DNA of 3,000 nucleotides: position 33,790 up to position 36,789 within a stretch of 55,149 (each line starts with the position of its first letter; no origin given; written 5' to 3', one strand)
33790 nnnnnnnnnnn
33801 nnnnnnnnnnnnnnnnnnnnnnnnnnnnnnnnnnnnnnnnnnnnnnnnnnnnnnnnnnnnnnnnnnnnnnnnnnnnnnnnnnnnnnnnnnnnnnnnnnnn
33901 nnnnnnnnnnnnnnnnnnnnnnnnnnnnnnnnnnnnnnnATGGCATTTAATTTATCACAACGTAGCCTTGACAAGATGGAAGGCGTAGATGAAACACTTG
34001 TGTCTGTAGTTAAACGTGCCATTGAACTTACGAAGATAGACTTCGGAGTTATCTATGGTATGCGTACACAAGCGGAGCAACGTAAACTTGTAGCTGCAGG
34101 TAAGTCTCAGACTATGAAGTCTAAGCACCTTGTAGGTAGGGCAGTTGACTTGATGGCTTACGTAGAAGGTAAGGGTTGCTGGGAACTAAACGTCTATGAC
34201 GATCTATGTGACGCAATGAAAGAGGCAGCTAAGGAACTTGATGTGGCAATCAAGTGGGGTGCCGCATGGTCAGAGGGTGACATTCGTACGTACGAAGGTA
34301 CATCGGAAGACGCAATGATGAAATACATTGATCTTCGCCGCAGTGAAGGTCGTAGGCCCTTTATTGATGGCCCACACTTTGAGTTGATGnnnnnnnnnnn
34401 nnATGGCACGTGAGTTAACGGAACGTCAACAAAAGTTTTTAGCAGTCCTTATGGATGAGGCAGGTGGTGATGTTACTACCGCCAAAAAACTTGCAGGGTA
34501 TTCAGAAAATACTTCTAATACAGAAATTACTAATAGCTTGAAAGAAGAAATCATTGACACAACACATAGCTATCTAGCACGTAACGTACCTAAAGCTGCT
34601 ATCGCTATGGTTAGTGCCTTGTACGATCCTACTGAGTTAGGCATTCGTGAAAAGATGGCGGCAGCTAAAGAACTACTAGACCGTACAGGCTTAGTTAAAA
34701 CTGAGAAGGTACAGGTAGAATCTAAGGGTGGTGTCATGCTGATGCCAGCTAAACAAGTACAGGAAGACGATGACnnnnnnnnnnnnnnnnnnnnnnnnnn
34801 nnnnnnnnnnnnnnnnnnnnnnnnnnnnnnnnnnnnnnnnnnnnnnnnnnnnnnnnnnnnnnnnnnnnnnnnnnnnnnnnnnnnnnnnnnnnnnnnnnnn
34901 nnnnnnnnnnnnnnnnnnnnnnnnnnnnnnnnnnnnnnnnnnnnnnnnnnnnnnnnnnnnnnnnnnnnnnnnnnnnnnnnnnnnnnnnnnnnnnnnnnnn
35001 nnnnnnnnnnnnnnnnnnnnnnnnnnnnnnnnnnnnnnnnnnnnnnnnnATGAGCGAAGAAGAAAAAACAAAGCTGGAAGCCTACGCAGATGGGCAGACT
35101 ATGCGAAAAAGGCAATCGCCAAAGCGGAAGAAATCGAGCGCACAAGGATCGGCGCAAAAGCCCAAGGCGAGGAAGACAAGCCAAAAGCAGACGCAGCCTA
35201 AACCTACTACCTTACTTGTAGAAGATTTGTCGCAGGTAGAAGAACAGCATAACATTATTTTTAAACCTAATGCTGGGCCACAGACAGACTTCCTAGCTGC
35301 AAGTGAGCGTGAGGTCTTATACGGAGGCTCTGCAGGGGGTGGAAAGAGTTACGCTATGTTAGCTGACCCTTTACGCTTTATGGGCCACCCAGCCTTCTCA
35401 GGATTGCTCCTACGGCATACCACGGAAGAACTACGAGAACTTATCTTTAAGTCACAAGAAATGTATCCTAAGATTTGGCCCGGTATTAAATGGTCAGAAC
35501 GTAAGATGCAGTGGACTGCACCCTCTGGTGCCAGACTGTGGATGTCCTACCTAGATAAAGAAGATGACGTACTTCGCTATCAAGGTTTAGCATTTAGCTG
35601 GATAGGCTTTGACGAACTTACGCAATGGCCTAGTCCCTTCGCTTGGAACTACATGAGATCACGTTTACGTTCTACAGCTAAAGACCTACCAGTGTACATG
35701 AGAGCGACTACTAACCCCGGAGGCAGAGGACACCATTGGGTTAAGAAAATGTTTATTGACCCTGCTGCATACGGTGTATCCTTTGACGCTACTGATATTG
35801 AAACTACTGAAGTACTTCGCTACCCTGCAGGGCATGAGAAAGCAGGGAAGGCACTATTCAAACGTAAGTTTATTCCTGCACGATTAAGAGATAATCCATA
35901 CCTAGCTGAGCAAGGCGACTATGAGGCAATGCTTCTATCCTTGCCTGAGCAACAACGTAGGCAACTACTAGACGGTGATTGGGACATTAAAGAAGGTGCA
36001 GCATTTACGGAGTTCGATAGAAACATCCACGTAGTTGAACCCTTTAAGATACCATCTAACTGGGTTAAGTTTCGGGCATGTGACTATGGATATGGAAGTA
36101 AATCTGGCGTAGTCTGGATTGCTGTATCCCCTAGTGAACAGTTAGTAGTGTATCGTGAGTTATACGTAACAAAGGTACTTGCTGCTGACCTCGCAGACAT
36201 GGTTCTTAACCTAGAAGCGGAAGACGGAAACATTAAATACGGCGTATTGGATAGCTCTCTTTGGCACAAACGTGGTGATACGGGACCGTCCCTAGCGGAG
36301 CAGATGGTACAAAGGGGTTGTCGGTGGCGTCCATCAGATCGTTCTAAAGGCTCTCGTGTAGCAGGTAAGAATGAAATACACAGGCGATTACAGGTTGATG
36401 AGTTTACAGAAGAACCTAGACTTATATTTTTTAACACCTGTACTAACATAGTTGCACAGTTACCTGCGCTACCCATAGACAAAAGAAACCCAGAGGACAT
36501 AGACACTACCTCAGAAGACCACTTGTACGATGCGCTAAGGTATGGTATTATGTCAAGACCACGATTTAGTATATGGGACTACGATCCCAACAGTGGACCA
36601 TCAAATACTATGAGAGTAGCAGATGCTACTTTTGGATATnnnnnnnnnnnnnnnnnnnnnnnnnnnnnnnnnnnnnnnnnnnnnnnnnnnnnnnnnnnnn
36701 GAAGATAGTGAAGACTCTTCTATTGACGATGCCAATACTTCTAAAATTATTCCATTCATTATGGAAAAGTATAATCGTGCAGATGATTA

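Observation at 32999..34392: Lysis cassette headed by a two-TM protein carrying an exact EF-hand calcium-binding loop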

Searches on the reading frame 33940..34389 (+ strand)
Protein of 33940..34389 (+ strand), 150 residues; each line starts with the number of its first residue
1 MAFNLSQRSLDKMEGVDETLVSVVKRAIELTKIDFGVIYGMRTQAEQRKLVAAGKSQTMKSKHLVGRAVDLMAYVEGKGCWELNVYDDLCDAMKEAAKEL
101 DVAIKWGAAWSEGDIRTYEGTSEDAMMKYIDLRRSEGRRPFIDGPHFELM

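Call 3: search_protein_families(library=pfam, proteins=[window:33940-34389:+], max_evalue=1)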
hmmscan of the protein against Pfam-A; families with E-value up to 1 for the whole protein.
window:33940-34389:+ (150 aa): 3 families
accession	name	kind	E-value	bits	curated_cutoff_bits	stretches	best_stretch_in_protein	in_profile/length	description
PF13539.11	Peptidase_M15_4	-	4.6e-06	27.6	25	1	56-112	3-62/70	D-alanyl-D-alanine carboxypeptidase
PF05951.18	Peptidase_M15_2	-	0.022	14.9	27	1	15-72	52-111/153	Bacterial protein of unknown function (DUF882)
PF18979.5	DUF5715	-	0.14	12.3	26.8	1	41-72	87-118/171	Family of unknown function (DUF5715)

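Call 4: search_protein_families(library=phrogs, proteins=[window:33940-34389:+], max_evalue=0.1)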
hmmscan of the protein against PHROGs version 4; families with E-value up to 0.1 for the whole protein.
window:33940-34389:+ (150 aa): 6 families
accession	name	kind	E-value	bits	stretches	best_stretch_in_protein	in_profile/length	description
phrog_465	-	lysis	3.9e-52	178.4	1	1-149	41-165/292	endolysin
phrog_1768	-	lysis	1.7e-17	63.4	1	5-149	932-1052/1577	endolysin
phrog_5115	-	moron, auxiliary metabolic gene and host takeover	5.6e-12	46.5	1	29-111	32-111/283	ferredoxin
phrog_6523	-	lysis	1.6e-09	39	1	32-111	36-119/255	endolysin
phrog_2649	-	lysis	5.3e-06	27.5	1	9-111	6-117/261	endolysin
phrog_15351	-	lysis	0.0053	17.1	1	12-111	20-126/289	endolysin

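Call 74: search_protein_families(library=ncbifam, proteins=[window:33940-34389:+], max_evalue=0.1)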
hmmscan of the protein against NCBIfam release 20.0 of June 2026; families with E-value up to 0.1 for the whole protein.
window:33940-34389:+ (150 aa): 2 families
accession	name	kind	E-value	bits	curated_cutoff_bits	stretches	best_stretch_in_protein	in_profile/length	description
NF053624.1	PtglEndpepMepK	equivalog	0.0023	17.8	185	1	17-72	79-136/176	peptidoglycan L,D-endopeptidase MepK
TIGR03275.1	methan_mark_8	hypoth_equivalog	0.08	12.1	232.7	0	11-72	33-93/259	methanogenesis marker 8 protein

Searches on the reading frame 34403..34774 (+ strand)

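Call 3: search_protein_families(library=pfam, proteins=[window:34403-34774:+], max_evalue=1)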
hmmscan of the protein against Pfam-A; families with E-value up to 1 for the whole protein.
window:34403-34774:+ (124 aa): 1 family
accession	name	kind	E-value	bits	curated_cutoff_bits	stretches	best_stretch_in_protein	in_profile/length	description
PF03592.21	Terminase_2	-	0.00022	22.3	26.1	1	53-108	86-140/141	Terminase small subunit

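Call 4: search_protein_families(library=phrogs, proteins=[window:34403-34774:+], max_evalue=0.1)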
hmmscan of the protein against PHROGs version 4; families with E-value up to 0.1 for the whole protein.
window:34403-34774:+ (124 aa): 6 families
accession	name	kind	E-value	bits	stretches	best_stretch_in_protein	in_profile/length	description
phrog_2538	-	head and packaging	1e-06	29.9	1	4-112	2-108/129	terminase small subunit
phrog_17390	-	unknown function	1.2e-05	26.1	1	4-49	2-45/69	-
phrog_51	-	head and packaging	0.0014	19.4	1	3-40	87-123/261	terminase small subunit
phrog_641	-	head and packaging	0.013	17.1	0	5-41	3-37/162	terminase small subunit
phrog_4044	-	head and packaging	0.013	16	0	3-37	23-55/180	terminase small subunit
phrog_21070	-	unknown function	0.035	15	1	4-45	77-116/222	-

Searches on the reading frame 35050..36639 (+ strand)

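Call 3: search_protein_families(library=pfam, proteins=[window:35050-36639:+], max_evalue=1)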
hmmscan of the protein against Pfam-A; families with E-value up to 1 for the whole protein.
window:35050-36639:+ (530 aa): 3 families
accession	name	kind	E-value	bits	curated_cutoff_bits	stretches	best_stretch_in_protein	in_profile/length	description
PF03237.21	Terminase_6N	-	8.7e-10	39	22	1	91-325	2-214/215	Terminase large subunit, T4likevirus-type, N-terminal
PF04466.19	Terminase_3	-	4.5e-05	23.5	23.2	1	90-239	6-154/201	Phage terminase large subunit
PF17289.8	Terminase_6C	-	0.13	12.7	22.6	1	409-502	63-154/155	Terminase RNaseH-like domain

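Call 4: search_protein_families(library=phrogs, proteins=[window:35050-36639:+], max_evalue=0.1)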
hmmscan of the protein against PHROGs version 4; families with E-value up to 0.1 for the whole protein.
window:35050-36639:+ (530 aa): 5 families
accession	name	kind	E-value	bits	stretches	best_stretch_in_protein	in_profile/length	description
phrog_979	-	head and packaging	1.8e-62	212.9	1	27-420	108-522/642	terminase large subunit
phrog_2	-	head and packaging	1.9e-36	127.2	1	54-504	256-593/807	terminase large subunit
phrog_9526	-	head and packaging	5.1e-22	79.6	1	68-225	5-167/280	terminase large subunit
phrog_5653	-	head and packaging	3.6e-11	44.1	1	309-503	1-180/199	terminase large subunit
phrog_10250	-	head and packaging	1.5e-05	25.8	1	304-501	11-213/228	terminase large subunit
